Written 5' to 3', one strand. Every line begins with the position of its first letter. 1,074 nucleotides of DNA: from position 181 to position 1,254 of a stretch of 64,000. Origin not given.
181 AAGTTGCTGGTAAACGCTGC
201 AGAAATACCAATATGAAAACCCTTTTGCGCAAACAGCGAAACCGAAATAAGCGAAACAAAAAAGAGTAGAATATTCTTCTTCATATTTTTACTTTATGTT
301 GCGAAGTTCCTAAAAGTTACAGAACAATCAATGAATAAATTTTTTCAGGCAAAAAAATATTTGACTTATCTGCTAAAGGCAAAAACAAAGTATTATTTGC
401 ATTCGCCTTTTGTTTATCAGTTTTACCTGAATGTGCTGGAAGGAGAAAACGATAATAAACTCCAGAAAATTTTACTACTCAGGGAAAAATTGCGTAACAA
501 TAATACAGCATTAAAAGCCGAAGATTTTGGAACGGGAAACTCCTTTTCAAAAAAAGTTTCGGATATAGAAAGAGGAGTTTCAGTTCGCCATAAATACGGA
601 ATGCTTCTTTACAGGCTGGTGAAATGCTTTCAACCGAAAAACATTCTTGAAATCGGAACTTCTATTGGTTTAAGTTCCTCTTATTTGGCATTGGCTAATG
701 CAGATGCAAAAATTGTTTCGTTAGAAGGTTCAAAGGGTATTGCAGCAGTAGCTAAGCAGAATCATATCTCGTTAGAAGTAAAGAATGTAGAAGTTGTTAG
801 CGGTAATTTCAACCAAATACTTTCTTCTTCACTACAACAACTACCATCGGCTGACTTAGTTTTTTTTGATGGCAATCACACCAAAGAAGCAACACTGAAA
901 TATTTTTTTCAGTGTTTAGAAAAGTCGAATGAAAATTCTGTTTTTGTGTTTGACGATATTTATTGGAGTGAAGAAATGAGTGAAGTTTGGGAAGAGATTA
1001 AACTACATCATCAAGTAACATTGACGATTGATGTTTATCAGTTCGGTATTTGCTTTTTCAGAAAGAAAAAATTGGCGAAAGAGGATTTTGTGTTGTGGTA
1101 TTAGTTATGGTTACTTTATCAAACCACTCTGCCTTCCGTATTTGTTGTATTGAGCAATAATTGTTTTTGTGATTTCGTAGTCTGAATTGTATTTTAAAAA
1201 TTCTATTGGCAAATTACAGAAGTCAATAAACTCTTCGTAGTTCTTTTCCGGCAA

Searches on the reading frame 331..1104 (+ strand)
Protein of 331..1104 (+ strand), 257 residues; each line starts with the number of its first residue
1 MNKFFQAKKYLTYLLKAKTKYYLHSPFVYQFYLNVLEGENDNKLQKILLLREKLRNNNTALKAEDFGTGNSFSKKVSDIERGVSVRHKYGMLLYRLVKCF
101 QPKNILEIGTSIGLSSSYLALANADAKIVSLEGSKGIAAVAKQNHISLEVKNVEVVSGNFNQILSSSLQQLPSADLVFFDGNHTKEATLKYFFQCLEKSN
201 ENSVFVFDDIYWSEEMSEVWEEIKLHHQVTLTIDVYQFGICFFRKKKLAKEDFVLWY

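Call 73: find_encoding_contigs(protein=window:331-1104:+, flank=10000, max_places=3)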
Protein window:331-1104:+ (257 aa): 21 contigs read that carry it; 3 places shown.
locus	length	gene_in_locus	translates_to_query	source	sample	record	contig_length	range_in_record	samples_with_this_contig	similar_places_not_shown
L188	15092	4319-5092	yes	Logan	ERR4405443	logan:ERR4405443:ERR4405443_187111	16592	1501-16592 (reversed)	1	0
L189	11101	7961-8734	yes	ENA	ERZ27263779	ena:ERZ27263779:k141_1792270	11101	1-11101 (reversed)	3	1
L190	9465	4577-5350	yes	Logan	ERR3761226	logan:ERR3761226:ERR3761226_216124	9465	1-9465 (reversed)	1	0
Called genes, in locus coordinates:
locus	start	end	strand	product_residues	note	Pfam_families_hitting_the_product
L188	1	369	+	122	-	?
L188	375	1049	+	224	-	PF00072:Response_reg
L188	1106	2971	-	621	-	-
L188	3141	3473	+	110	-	-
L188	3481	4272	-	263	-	PF13505:OMP_b-brl (weak), PF13568:OMP_b-brl_2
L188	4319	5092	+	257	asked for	PF01596:Methyltransf_3, PF13847:Methyltransf_31 (weak), PF13578:Methyltransf_24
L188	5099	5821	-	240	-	PF13715:CarbopepD_reg_2 (weak)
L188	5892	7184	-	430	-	PF00202:Aminotran_3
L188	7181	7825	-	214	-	PF13500:AAA_26, PF01656:CbiA (weak)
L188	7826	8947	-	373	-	PF00155:Aminotran_1_2, PF01041:DegT_DnrJ_EryC1 (weak), PF01053:Cys_Met_Meta_PP (weak)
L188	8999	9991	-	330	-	PF04055:Radical_SAM, PF06968:BATS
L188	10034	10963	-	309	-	PF00657:Lipase_GDSL, PF13472:Lipase_GDSL_2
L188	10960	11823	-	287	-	PF01040:UbiA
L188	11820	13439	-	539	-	PF00496:SBP_bac_5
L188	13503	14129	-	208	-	-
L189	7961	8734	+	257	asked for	PF01596:Methyltransf_3, PF13847:Methyltransf_31 (weak), PF13578:Methyltransf_24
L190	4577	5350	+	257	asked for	PF01596:Methyltransf_3, PF13847:Methyltransf_31 (weak), PF13578:Methyltransf_24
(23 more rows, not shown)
